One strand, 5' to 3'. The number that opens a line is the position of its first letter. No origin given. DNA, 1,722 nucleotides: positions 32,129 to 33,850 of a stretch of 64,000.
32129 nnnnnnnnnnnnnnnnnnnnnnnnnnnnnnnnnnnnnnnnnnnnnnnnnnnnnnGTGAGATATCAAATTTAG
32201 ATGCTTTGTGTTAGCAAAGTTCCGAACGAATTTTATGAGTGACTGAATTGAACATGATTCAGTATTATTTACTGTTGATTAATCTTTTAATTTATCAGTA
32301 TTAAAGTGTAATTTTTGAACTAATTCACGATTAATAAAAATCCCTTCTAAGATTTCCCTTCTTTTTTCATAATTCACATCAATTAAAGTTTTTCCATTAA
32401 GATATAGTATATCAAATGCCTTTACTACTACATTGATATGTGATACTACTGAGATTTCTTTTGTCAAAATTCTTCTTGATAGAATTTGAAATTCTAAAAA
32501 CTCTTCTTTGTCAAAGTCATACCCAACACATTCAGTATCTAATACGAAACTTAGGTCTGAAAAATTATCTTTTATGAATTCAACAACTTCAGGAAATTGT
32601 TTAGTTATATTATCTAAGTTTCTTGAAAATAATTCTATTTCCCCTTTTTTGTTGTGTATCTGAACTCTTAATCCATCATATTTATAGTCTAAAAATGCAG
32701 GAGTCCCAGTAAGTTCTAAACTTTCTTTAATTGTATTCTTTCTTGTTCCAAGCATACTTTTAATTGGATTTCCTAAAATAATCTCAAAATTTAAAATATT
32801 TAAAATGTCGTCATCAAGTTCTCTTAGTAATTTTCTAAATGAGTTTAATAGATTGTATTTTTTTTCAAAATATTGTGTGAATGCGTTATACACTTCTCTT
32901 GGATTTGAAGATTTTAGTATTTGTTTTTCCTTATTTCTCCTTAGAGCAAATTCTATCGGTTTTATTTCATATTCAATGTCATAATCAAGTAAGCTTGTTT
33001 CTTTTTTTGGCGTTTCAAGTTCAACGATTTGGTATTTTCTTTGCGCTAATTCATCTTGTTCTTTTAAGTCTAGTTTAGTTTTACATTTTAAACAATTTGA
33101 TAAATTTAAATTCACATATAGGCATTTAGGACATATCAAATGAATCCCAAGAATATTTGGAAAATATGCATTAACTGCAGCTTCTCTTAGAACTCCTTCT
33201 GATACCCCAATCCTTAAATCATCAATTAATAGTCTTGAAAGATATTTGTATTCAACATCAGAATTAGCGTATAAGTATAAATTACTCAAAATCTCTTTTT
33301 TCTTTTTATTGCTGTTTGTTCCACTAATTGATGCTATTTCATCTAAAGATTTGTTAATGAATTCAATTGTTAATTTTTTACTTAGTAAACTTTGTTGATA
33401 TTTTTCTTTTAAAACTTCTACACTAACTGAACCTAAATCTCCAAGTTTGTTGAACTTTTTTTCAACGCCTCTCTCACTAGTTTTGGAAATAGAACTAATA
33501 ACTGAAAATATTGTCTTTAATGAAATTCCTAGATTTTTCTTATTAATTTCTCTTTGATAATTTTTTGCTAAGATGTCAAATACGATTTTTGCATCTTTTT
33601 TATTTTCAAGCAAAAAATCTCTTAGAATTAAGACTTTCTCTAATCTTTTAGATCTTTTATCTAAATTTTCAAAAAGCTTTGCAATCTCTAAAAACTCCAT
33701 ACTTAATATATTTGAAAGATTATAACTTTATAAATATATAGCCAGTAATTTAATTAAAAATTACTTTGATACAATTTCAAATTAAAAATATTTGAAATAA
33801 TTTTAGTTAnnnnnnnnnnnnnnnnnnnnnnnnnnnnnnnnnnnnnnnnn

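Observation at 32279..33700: ATP-dependent DNA ligase that ends right after motif IV (no OB-fold domain) and carries an inserted C4 zinc ribbon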

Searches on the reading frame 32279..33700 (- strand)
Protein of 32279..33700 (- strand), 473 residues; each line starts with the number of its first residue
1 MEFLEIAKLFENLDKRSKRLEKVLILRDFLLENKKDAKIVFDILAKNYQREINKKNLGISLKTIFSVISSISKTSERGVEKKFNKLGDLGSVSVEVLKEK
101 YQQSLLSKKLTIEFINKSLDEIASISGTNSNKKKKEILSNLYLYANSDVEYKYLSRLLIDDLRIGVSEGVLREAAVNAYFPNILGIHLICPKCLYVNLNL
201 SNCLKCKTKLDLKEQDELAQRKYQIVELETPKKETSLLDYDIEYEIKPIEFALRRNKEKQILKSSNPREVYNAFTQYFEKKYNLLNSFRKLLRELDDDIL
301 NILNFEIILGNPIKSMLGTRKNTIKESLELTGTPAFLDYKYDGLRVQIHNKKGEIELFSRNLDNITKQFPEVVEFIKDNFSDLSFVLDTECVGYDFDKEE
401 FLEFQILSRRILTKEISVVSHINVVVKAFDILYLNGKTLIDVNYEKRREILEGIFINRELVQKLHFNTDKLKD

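Call 4: search_protein_families(library=pfam, proteins=[window:32279-33700:-], max_evalue=1)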
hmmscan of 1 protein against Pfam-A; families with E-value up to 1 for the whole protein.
window:32279-33700:- (473 aa): 2 families
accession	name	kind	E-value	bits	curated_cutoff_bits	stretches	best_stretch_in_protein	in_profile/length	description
PF01068.26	DNA_ligase_A_M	-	1.5e-36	126.5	26.2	1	316-460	2-153/204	ATP dependent DNA ligase domain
PF04675.19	DNA_ligase_A_N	-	2.5e-28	99.9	24.6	1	3-174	2-172/174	DNA ligase N terminus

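Call 5: search_protein_families(library=ncbifam, proteins=[window:32279-33700:-], max_evalue=1)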
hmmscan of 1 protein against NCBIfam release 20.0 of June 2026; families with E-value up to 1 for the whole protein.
window:32279-33700:- (473 aa): 12 families
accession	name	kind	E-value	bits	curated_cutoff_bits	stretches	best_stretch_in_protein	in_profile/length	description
TIGR00574.1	dnl1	superfamily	9.6e-56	189.5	217.8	1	57-457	2-318/527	ATP-dependent DNA ligase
NF041331.1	LigA_Halo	equivalog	1.1e-43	149.6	830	2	303-467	219-383/552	ATP-dependent DNA ligase LigA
NF002868.0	PRK03180.1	equivalog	2.7e-39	135.2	641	2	300-465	171-336/509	ATP-dependent DNA ligase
NF006701.0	PRK09247.1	equivalog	1.8e-28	99.8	543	2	336-455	228-347/540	ATP-dependent DNA ligase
TIGR04120.1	DNA_lig_bact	equivalog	1.9e-21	76.7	400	2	336-457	224-340/526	cisplatin damage response ATP-dependent DNA ligase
TIGR02779.1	NHEJ_ligase_lig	equivalog_domain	8.3e-19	67.9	227.75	1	336-459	17-132/302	non-homologous end-joining DNA ligase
NF007210.0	PRK09632.1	equivalog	4.6e-18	64.9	989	1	314-461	479-611/781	ATP-dependent DNA ligase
TIGR02776.1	NHEJ_ligase_prk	equivalog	1e-16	61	373.2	1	339-457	11-121/587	DNA ligase D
NF007211.0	PRK09633.1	equivalog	4e-15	55.2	774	1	337-463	20-152/610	DNA ligase D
NF006078.0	PRK08224.1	equivalog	1.1e-13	50.9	296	1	311-462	7-152/350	ATP-dependent DNA ligase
NF005796.0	PRK07636.1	subfamily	2.2e-11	43.5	337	1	337-462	22-139/275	ATP-dependent DNA ligase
NF004628.0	PRK05972.1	subfamily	3.9e-10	38.5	895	1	338-459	264-377/870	ATP-dependent DNA ligase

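Call 6: find_homologous_proteins(query=window:32279-33700:-, max_evalue=0.00001)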
Query window:32279-33700:- (473 aa): 347 proteins with E <= 0.00001 among 8000 candidates; the best 120 are listed.
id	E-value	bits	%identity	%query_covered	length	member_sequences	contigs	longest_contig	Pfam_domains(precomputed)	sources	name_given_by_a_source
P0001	1.8e-296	1001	100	100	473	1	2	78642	PF04675.20,PF01068.27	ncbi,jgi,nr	ncbi:MAG: hypothetical protein PF569_07470 [Candidatus Woesearchaeota archaeon]|jgi:ATP-dependent DN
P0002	6.7e-272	920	92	100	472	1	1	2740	PF04675.20,PF01068.27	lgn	-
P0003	2.0e-261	886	88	100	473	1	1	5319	PF04675.20,PF01068.27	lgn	-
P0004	1.4e-206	705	70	100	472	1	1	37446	PF04675.20,PF01068.27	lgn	-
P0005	2.1e-191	655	62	100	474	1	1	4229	PF04675.20,PF01068.27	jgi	jgi:ATP-dependent DNA ligase I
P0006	6.0e-180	617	59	100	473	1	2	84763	PF04675.20,PF01068.27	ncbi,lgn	ncbi:MAG: hypothetical protein ACOC16_00675 [Nanoarchaeota archaeon]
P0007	2.9e-174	598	60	100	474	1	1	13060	PF04675.20,PF01068.27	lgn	-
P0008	9.5e-174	597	60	100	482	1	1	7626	PF04675.20,PF01068.27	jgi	-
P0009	1.0e-173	597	60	100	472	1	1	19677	PF04675.20,PF01068.27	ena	-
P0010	2.3e-172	592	60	100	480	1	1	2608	PF04675.20,PF01068.27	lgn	-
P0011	3.7e-172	592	59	100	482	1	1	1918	PF04675.20,PF01068.27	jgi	-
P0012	7.8e-170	584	59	100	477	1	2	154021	PF04675.20,PF01068.27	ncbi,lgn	-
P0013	8.7e-169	580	59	100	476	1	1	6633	PF04675.20,PF01068.27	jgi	-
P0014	5.6e-168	578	57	100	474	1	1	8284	PF04675.20,PF01068.27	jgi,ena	-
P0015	1.7e-167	576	57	100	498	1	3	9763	PF04675.20,PF01068.27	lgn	-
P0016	2.4e-167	576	59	100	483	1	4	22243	PF04675.20,PF01068.27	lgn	-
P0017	9.4e-167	574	57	100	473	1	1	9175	PF04675.20,PF01068.27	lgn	-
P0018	6.9e-165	568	56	100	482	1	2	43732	PF04675.20,PF01068.27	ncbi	-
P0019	2.5e-164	566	58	97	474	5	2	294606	PF04675.20,PF01068.27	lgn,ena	-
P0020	3.7e-162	559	55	100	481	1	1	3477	PF04675.20,PF01068.27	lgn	-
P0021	7.7e-162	558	56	100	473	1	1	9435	PF04675.20,PF01068.27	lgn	-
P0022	6.1e-161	555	55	100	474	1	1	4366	PF04675.20,PF01068.27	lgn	-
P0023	3.5e-160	552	56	100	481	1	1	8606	PF04675.20,PF01068.27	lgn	-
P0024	1.3e-159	550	58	99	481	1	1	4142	PF04675.20,PF01068.27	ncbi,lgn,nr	ncbi:MAG: hypothetical protein KC550_03605 [Nanoarchaeota archaeon]|nr:hypothetical protein [Nanoarc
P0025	2.9e-159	549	57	100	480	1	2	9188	PF04675.20,PF01068.27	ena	-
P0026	5.6e-159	548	57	100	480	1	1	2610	PF04675.20,PF01068.27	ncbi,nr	ncbi:MAG: hypothetical protein KC589_01725 [Nanoarchaeota archaeon]|nr:hypothetical protein [Nanoarc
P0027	6.6e-159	548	56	100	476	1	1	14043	PF04675.20,PF01068.27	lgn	-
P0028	1.2e-158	547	56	100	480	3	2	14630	PF04675.20,PF01068.27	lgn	-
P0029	1.2e-158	547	56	100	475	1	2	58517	PF04675.20,PF01068.27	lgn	-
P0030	1.5e-158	547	57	99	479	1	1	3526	PF04675.20,PF01068.27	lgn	-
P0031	1.8e-158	546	56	100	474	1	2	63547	PF04675.20,PF01068.27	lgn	-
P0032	2.4e-158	546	57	100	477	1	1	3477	PF04675.20,PF01068.27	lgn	-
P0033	3.6e-158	545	57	100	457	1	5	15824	PF04675.20,PF01068.27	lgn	-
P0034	5.5e-158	545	57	100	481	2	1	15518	PF04675.20,PF01068.27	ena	-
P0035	2.0e-157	543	56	100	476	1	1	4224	PF04675.20,PF01068.27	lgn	-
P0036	3.4e-157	542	55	100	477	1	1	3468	PF04675.20,PF01068.27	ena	-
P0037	1.1e-156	541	54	100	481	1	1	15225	PF04675.20,PF01068.27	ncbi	-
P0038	1.1e-156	541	57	100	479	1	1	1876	PF04675.20,PF01068.27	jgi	-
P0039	1.2e-156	541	56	100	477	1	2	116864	PF04675.20,PF01068.27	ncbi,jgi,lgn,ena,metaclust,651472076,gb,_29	metaclust:\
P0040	1.2e-155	537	55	100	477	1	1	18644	PF04675.20,PF01068.27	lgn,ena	-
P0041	3.4e-155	536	55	100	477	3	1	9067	PF04675.20,PF01068.27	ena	-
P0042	3.9e-155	535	56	100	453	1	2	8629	PF04675.20,PF01068.27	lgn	-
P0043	4.3e-155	535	55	99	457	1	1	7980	PF04675.20,PF01068.27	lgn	-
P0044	1.7e-154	533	54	100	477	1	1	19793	PF04675.20,PF01068.27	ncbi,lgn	-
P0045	2.2e-154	533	55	100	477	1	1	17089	PF04675.20,PF01068.27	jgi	jgi:ATP-dependent DNA ligase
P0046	3.9e-154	532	54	98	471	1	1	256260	PF04675.20,PF01068.27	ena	-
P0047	2.9e-153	529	55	98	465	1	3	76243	PF04675.20,PF01068.27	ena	-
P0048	4.0e-153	529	55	100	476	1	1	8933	PF04675.20,PF01068.27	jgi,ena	-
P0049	7.2e-153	528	52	100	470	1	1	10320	PF04675.20,PF01068.27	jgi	jgi:ATP-dependent DNA ligase I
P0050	1.7e-152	527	56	100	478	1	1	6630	PF04675.20,PF01068.27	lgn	-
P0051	1.1e-151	524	54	100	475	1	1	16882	PF04675.20,PF01068.27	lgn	-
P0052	1.8e-151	523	55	100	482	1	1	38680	PF04675.20,PF01068.27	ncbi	-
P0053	4.6e-151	522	54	99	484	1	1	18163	PF04675.20,PF01068.27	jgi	-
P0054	5.3e-151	522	53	98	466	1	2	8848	PF04675.20,PF01068.27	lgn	-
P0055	6.3e-151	522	53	98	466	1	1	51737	PF04675.20,PF01068.27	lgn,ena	-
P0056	8.3e-151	521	57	99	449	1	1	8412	PF04675.20,PF01068.27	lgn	-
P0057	8.9e-151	521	53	100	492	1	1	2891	PF04675.20,PF01068.27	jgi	jgi:ATP-dependent DNA ligase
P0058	2.4e-150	520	65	75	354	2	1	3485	PF04675.20,PF01068.27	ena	-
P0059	3.8e-150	519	55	100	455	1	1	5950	PF04675.20,PF01068.27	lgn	-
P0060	6.7e-150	518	53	98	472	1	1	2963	PF04675.20,PF01068.27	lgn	-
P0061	1.6e-149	517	54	100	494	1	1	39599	PF04675.20,PF01068.27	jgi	jgi:ATP-dependent DNA ligase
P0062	2.7e-149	516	56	100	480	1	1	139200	PF04675.20,PF01068.27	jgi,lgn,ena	-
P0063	6.2e-149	515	52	100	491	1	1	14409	PF04675.20,PF01068.27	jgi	jgi:ATP-dependent DNA ligase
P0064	1.3e-148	514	53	100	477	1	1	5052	PF04675.20,PF01068.27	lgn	-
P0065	4.7e-148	512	51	100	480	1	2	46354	PF04675.20,PF01068.27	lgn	-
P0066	5.4e-148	512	55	99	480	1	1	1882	PF04675.20,PF01068.27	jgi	-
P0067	5.6e-148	512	52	98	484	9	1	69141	PF04675.20,PF01068.27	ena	-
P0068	1.4e-147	511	52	100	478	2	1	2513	PF04675.20,PF01068.27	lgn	-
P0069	7.1e-147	508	52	100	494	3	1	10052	PF04675.20,PF01068.27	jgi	jgi:ATP-dependent DNA ligase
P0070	1.2e-145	504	51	98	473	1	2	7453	PF04675.20,PF01068.27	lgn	-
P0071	5.0e-144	499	51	100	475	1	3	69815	PF04675.20,PF01068.27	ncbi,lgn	-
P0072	1.2e-142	494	53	100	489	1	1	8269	PF04675.20,PF01068.27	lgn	-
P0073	9.2e-141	488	55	100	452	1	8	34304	PF04675.20,PF01068.27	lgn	-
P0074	1.4e-138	481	50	98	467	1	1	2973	PF04675.20,PF01068.27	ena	-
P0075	4.3e-135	469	49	98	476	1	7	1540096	PF04675.20,PF01068.27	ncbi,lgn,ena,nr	ncbi:hypothetical protein H6501_01060 [Candidatus Woesearchaeota archaeon]|nr:hypothetical protein [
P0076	2.7e-133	464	50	100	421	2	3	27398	PF04675.20,PF01068.27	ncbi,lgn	-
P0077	1.1e-129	452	47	100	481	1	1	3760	PF04675.20,PF01068.27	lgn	-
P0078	1.8e-127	444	50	98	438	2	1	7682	PF04675.20,PF01068.27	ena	-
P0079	3.5e-127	443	52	91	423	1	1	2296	PF04675.20,PF01068.27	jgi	jgi:DNA ligase-1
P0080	5.1e-127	443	50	98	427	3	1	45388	PF04675.20,PF01068.27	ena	-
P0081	1.2e-124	435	63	42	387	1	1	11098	PF04675.20,PF01068.27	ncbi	-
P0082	3.6e-123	430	50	100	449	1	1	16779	PF04675.20,PF01068.27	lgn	-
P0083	9.5e-123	429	49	99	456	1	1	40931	PF04675.20,PF01068.27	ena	-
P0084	1.3e-122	428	47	98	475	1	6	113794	PF04675.20,PF01068.27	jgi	jgi:ATP-dependent DNA ligase I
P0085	8.9e-119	416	47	100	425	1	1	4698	PF04675.20,PF01068.27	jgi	jgi:DNA ligase-1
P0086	5.7e-118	413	57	71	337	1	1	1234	PF01068.27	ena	-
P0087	7.1e-116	406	50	98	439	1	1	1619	PF04675.20,PF01068.27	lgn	-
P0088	2.1e-108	381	46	97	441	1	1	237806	PF04675.20,PF01068.27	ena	-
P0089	1.2e-104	369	46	97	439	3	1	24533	PF04675.20,PF01068.27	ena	-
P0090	1.9e-103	365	44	98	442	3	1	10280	PF04675.20,PF01068.27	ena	-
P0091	6.1e-102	360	52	72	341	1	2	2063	PF04675.20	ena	-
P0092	3.0e-95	338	43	99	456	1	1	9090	PF04675.20,PF01068.27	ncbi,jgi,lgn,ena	-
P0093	2.8e-86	309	54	58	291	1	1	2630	PF04675.20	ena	-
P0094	1.4e-76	277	55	53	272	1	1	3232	PF01068.27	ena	-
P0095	9.9e-60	221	30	97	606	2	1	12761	PF04675.20,PF01068.27,PF04679.22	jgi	jgi:DNA ligase-1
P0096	7.1e-59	218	36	97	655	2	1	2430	PF04675.20,PF01068.27,PF04679.22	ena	-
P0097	2.1e-58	217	36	47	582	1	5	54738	PF04675.20,PF01068.27,PF04679.22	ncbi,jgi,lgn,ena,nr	ncbi:MAG TPA: ATP-dependent DNA ligase [Candidatus Nanoarchaeia archaeon]|nr:ATP-dependent DNA ligas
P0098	3.6e-58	216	35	47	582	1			PF04675.20,PF01068.27,PF04679.22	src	-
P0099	1.8e-57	214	32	100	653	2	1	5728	PF04675.20,PF01068.27,PF04679.22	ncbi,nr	ncbi:ATP-dependent DNA ligase [archaeon]|nr:ATP-dependent DNA ligase [archaeon]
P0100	2.7e-57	213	46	33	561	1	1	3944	PF04675.20,PF01068.27,PF04679.22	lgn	-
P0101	1.5e-56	211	36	95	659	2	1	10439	PF04675.20,PF09414.16,PF01068.27,PF04679.22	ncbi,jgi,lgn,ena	-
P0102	2.7e-56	210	38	37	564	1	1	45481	PF04675.20,PF01068.27,PF04679.22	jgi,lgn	-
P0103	3.0e-56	210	42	41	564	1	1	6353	PF04675.20,PF16542.11,PF01068.27,PF04679.22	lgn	-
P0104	6.8e-56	208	40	38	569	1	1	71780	PF04675.20,PF01068.27,PF04679.22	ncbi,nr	ncbi:MAG: ATP-dependent DNA ligase [Candidatus Nanoarchaeia archaeon]|nr:ATP-dependent DNA ligase [C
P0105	1.2e-55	208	38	38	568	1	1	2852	PF04675.20,PF01068.27,PF04679.22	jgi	jgi:DNA ligase 1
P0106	2.2e-55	207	45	32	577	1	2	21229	PF04675.20,PF01068.27,PF04679.22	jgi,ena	-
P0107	2.6e-55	207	32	96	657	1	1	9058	PF04675.20,PF01068.27,PF04679.22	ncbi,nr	ncbi:MAG: ATP-dependent DNA ligase [Nanohaloarchaea archaeon]|nr:ATP-dependent DNA ligase [Candidatu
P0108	2.7e-55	206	43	32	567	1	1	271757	PF04675.20,PF01068.27,PF04679.22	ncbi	-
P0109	2.8e-55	206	40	38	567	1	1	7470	PF04675.20,PF01068.27,PF04679.22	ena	-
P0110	3.0e-55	206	35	39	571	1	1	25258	PF04675.20,PF01068.27,PF04679.22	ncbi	-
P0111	4.6e-55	206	42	34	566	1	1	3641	PF04675.20,PF01068.27,PF04679.22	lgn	-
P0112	1.0e-54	205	49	31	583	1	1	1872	PF04675.20,PF01068.27,PF04679.22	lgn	-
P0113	1.4e-54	204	43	32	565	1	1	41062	PF04675.20,PF01068.27,PF04679.22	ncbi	-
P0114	2.3e-54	203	44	32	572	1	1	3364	PF04675.20,PF01068.27,PF04679.22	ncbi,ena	-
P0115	3.2e-54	203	34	95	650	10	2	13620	PF04675.20,PF01068.27,PF04679.22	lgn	-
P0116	4.4e-54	202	40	34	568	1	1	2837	PF04675.20,PF01068.27,PF04679.22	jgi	jgi:DNA ligase-1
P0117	4.7e-54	202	42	32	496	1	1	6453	PF04675.20,PF01068.27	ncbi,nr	ncbi:ATP-dependent DNA ligase, partial [Candidatus Pacearchaeota archaeon]|nr:ATP-dependent DNA liga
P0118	7.0e-54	202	35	40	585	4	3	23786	PF04675.20,PF01068.27,PF04679.22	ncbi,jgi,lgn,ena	jgi:DNA ligase-1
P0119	7.1e-54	202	40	37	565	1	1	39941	PF04675.20,PF01068.27,PF04679.22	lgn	-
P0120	1.3e-53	201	41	35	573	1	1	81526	PF04675.20,PF01068.27,PF04679.22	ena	-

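Call 11: find_encoding_contigs(protein=P0075, flank=10000, max_places=2)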
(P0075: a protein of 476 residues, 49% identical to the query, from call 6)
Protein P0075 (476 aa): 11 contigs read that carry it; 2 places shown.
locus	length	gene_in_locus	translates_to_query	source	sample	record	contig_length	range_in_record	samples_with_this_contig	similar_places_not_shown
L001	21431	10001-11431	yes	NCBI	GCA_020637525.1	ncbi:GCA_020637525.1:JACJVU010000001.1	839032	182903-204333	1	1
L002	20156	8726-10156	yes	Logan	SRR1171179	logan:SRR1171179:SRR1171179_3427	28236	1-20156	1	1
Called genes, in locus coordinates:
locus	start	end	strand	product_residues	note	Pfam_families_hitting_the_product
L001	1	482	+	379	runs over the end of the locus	-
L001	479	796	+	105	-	-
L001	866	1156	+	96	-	-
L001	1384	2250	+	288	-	PF13365:Trypsin_2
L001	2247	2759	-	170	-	PF00856:SET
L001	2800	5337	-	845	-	PF13385:Laminin_G_3, PF10102:DUF2341 (weak)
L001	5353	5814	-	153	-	PF01917:Flagellin_arch-type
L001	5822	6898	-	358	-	PF05377:FlaC_arch, PF04659:Arch_fla_DE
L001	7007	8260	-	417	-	PF09335:VTT_dom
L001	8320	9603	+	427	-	-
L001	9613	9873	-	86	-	PF00313:CSD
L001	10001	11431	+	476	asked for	PF04675:DNA_ligase_A_N, PF01068:DNA_ligase_A_M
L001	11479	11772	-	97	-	PF04010:DUF357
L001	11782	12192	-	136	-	PF01873:eIF-5_eIF-2B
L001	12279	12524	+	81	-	-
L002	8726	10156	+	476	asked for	PF04675:DNA_ligase_A_N, PF01068:DNA_ligase_A_M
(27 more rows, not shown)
